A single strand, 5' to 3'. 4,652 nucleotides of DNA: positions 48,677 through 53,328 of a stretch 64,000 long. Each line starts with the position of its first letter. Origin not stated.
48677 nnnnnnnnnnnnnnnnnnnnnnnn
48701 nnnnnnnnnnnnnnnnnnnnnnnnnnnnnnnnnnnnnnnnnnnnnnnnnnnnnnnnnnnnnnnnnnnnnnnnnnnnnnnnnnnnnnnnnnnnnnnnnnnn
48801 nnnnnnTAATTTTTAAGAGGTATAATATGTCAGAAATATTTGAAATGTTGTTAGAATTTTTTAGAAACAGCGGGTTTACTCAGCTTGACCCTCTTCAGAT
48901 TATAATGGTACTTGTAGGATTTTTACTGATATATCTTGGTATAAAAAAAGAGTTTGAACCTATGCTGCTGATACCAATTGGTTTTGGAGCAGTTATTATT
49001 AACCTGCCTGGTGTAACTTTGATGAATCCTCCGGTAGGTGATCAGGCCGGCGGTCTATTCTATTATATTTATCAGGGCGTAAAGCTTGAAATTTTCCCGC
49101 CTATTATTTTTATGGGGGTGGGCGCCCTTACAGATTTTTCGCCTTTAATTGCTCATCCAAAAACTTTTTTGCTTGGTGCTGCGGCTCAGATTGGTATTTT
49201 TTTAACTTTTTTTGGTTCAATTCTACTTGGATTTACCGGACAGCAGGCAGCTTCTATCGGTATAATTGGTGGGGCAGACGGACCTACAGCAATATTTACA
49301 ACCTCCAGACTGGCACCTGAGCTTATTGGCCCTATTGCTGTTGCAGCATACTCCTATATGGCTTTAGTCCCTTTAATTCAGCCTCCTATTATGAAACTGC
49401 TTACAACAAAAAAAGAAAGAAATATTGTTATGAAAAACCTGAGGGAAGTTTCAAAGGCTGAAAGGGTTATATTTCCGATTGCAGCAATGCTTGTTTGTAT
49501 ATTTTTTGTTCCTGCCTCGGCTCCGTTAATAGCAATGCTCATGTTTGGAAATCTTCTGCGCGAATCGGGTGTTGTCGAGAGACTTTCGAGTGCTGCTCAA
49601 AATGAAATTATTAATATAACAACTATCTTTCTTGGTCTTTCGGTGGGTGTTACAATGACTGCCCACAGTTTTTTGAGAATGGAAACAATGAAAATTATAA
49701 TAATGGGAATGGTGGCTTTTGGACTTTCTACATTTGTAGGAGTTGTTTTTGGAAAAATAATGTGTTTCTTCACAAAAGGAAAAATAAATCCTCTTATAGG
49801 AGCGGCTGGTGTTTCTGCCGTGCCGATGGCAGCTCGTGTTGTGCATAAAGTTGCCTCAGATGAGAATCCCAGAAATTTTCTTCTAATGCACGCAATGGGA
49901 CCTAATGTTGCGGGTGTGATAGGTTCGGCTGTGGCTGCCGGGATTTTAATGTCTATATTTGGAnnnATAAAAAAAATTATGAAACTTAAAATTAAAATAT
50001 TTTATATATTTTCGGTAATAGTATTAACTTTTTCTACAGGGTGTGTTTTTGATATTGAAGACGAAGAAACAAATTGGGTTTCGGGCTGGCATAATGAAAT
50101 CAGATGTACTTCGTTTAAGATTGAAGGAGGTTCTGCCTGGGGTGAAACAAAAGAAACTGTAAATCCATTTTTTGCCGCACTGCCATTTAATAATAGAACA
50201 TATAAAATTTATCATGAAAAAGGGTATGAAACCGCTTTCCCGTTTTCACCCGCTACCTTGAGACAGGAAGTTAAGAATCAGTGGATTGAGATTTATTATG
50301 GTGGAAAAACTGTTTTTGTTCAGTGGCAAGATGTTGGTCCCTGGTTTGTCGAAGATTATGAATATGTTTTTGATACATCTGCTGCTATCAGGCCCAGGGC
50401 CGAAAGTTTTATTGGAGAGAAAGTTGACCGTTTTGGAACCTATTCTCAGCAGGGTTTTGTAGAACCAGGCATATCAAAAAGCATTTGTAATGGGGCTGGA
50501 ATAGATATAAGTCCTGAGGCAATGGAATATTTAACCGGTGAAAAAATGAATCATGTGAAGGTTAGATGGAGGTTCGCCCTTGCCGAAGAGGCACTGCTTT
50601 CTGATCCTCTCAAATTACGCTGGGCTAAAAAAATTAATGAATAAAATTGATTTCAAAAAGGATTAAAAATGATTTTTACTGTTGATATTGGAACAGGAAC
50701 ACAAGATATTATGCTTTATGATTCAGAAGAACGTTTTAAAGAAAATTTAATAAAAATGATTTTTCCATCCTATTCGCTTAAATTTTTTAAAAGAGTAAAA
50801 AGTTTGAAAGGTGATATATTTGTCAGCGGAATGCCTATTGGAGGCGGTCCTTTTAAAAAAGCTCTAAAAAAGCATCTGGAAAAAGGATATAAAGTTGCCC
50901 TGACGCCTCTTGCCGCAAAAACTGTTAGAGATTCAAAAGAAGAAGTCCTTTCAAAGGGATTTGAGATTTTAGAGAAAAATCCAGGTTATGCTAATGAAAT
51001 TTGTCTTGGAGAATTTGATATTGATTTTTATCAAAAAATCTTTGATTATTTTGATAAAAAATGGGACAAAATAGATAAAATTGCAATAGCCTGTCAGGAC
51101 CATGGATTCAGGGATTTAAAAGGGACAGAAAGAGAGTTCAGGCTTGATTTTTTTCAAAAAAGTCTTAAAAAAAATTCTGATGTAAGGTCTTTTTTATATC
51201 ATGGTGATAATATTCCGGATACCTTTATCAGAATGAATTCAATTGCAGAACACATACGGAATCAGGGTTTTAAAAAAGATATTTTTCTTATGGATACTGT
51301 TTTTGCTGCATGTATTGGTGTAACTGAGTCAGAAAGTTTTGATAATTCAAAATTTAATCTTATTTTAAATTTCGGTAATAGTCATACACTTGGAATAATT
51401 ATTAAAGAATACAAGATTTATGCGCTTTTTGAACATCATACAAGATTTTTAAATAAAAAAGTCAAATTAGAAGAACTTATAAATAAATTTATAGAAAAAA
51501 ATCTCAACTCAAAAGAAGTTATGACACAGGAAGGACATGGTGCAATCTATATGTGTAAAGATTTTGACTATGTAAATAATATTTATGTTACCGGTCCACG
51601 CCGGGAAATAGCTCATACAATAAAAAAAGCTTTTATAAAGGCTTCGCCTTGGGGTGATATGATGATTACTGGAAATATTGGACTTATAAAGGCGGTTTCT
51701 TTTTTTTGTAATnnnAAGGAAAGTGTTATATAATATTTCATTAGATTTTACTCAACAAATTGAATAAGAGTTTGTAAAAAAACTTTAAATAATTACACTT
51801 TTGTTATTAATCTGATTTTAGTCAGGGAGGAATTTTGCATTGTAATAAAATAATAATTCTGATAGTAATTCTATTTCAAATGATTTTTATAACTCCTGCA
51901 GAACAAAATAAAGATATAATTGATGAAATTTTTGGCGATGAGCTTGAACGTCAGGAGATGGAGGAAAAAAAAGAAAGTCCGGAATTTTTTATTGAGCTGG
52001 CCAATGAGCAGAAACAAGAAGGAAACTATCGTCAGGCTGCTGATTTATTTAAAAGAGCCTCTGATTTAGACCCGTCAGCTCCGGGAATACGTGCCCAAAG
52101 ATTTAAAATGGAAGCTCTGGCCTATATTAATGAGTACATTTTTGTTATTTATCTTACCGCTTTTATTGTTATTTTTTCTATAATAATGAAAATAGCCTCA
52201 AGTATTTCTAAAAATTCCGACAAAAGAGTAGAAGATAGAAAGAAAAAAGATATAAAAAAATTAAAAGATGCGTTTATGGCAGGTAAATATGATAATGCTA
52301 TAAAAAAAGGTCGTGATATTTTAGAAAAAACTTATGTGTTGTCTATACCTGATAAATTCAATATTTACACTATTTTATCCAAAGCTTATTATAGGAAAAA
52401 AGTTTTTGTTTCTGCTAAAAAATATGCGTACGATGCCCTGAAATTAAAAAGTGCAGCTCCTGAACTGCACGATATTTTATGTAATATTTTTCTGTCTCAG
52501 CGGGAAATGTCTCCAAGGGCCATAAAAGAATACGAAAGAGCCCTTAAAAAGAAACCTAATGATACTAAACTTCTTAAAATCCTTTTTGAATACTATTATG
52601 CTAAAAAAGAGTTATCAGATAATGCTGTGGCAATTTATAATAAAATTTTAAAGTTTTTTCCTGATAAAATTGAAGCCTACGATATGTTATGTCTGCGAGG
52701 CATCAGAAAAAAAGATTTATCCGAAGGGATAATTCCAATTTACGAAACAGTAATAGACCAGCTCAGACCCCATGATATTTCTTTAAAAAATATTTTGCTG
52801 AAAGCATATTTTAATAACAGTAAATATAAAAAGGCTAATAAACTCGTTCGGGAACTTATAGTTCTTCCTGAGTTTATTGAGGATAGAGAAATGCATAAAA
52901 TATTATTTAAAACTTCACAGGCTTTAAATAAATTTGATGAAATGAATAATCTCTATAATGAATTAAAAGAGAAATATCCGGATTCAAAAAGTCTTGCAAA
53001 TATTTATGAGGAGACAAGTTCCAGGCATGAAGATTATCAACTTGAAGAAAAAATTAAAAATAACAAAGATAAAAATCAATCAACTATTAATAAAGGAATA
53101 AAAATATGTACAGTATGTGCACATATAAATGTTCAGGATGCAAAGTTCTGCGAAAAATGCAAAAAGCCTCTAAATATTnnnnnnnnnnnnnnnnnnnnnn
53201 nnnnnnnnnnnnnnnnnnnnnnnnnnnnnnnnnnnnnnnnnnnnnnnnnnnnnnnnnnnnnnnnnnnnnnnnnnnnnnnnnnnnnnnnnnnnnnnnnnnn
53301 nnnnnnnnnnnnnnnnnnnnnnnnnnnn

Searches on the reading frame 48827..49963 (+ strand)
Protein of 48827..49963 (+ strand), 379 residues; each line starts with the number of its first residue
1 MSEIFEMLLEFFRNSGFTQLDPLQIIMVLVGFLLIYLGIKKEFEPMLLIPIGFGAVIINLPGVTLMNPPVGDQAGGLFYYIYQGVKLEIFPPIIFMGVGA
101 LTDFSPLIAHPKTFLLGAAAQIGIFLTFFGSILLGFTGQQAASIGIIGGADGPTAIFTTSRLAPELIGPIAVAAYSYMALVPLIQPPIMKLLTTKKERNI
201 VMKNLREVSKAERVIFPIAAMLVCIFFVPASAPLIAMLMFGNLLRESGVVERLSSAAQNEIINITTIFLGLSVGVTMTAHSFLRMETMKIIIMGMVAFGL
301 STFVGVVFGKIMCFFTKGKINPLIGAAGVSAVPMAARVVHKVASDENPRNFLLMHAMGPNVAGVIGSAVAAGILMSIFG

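Call 15: search_protein_families(library=pfam, proteins=[window:48827-49963:+], max_evalue=0.0001)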
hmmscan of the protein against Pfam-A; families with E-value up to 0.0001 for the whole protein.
window:48827-49963:+ (379 aa): 1 family
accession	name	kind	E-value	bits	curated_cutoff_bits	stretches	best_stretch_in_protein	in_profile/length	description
PF03977.18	OAD_beta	-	5.3e-161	535.9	31.6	1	24-378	2-349/349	Na+-transporting oxaloacetate decarboxylase beta subunit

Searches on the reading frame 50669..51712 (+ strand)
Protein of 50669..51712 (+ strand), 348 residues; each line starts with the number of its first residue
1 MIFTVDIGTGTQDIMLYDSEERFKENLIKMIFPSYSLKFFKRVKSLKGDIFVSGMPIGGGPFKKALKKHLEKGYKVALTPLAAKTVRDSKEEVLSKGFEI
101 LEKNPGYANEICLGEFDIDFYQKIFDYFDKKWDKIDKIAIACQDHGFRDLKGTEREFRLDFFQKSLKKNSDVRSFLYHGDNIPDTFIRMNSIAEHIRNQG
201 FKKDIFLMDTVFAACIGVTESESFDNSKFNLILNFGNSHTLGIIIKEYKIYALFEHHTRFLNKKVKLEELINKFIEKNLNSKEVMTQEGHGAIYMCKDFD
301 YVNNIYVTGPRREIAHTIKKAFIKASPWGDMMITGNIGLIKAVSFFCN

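Call 15: search_protein_families(library=pfam, proteins=[window:50669-51712:+], max_evalue=0.0001)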
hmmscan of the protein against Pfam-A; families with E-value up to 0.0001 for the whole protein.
window:50669-51712:+ (348 aa): 1 family
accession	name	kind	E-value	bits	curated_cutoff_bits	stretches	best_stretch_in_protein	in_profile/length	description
PF08735.15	DUF1786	-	1.3e-71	241.4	25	1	58-313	2-251/252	Putative pyruvate format-lyase activating enzyme (DUF1786)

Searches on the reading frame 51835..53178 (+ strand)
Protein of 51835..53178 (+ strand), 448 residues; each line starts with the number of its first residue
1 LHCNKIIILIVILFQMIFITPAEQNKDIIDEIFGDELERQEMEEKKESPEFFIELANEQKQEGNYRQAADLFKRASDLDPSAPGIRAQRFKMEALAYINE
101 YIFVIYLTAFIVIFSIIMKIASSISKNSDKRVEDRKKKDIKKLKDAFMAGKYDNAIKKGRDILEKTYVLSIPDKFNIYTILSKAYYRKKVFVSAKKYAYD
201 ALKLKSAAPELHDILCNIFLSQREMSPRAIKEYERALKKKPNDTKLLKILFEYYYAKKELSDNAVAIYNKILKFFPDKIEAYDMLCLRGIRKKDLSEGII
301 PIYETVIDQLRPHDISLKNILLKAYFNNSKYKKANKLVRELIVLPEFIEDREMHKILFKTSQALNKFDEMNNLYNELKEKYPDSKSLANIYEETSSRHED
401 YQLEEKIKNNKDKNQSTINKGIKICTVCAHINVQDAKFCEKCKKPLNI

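Call 15: search_protein_families(library=pfam, proteins=[window:51835-53178:+], max_evalue=0.0001)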
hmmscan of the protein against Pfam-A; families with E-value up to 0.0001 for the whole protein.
window:51835-53178:+ (448 aa): 5 families
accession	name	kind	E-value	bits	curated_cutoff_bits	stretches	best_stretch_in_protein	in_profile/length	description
PF13428.12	TPR_14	-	1.1e-11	44.6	23.5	0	50-88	2-40/44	Tetratricopeptide repeat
PF14559.12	TPR_19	-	1e-08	35.8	25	0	61-87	3-29/68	Tetratricopeptide repeat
PF13432.12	TPR_16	-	7.9e-08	33.1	32.7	0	226-277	13-63/65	Tetratricopeptide repeat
PF07719.23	TPR_2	-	1.6e-05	25.1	27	0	50-81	2-33/34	Tetratricopeptide repeat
PF12583.14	TPPII_C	-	3.8e-05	24.5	27.7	0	364-384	26-48/69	Tripeptidyl peptidase II, C-terminal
